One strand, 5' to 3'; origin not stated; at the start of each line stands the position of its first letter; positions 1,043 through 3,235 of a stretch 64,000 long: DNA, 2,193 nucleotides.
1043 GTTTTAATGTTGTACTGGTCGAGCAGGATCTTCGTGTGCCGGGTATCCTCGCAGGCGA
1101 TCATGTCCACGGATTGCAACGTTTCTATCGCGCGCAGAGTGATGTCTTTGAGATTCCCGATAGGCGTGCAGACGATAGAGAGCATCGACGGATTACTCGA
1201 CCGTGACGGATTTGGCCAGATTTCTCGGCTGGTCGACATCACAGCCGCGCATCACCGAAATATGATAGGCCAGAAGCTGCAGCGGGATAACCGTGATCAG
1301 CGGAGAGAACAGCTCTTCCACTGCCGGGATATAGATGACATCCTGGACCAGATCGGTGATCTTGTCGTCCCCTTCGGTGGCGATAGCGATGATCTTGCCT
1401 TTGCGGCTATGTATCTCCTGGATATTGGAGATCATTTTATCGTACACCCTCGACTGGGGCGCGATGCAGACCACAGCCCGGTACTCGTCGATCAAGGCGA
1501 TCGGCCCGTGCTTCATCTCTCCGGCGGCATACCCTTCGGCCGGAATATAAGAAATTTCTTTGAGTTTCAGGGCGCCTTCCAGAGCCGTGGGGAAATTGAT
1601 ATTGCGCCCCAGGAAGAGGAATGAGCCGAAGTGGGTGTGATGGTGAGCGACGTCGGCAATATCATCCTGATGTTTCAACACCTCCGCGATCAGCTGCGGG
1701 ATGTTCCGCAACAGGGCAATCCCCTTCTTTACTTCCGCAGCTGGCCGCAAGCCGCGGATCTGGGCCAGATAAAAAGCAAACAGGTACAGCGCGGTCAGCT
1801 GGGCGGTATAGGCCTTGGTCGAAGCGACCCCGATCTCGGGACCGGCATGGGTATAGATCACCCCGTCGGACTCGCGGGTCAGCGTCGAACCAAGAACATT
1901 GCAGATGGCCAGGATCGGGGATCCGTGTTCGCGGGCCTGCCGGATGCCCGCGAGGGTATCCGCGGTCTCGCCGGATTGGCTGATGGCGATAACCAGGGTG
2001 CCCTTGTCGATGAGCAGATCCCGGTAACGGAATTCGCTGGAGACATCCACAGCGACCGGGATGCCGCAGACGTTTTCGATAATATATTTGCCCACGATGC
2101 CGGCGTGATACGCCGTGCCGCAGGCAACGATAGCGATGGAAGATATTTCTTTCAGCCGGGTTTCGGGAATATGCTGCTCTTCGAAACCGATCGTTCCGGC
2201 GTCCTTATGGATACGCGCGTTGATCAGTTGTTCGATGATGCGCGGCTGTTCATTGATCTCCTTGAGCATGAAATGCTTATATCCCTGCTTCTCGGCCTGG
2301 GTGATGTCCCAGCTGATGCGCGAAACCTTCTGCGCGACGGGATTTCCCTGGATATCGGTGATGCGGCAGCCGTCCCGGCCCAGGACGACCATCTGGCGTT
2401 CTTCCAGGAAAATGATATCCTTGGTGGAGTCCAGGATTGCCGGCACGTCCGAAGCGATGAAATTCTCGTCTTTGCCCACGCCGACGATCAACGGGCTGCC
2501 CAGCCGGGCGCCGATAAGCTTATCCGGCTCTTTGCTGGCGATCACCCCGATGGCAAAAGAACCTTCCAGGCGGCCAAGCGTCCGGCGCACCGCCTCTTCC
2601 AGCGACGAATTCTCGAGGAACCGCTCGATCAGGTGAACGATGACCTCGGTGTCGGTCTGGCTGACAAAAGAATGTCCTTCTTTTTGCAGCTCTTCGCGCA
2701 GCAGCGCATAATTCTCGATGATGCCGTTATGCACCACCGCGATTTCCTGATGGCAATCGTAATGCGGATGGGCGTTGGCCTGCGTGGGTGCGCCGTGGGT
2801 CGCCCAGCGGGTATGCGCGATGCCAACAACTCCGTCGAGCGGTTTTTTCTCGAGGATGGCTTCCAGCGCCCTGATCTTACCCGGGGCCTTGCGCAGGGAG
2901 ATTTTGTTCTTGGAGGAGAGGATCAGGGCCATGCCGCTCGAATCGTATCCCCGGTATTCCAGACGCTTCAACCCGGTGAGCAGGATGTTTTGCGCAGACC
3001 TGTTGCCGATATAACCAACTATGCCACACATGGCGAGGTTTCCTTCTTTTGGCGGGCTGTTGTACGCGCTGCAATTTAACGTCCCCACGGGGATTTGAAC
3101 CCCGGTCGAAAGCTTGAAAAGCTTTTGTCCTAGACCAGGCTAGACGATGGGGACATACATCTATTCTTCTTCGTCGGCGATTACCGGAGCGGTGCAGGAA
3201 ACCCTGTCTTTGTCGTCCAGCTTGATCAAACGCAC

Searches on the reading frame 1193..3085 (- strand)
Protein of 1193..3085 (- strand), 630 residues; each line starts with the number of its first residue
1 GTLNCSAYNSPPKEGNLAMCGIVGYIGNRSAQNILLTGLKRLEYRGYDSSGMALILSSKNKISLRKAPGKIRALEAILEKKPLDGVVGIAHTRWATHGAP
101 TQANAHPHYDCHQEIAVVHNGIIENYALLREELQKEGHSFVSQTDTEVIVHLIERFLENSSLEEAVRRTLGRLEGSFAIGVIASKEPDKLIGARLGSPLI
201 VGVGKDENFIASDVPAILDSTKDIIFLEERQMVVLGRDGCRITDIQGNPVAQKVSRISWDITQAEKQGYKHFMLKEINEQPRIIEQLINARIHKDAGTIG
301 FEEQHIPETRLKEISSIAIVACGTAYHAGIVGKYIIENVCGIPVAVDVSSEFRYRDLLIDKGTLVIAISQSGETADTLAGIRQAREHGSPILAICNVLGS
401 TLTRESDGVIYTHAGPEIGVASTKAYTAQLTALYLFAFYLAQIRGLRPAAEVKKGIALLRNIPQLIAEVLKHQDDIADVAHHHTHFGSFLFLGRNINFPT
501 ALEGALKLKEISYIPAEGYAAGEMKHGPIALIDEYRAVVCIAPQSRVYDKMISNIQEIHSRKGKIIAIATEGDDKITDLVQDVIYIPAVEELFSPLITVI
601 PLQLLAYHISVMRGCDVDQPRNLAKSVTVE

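Call 75: search_protein_families(library=pfam, proteins=[window:1193-3085:-], max_evalue=0.0001)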
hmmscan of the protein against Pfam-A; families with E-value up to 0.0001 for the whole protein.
window:1193-3085:- (630 aa): 4 families
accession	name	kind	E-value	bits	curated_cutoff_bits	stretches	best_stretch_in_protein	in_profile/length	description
PF01380.27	SIS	-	4.7e-54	182.2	25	2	313-437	4-129/131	SIS domain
PF13522.11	GATase_6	-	2.5e-20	73.2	27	1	86-207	11-123/130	Glutamine amidotransferase domain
PF13537.11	GATase_7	-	1.9e-16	60.6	25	1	101-218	9-122/123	Glutamine amidotransferase domain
PF13230.11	GATase_4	-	1.7e-05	24.4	23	1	68-161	54-145/272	Glutamine amidotransferases class-II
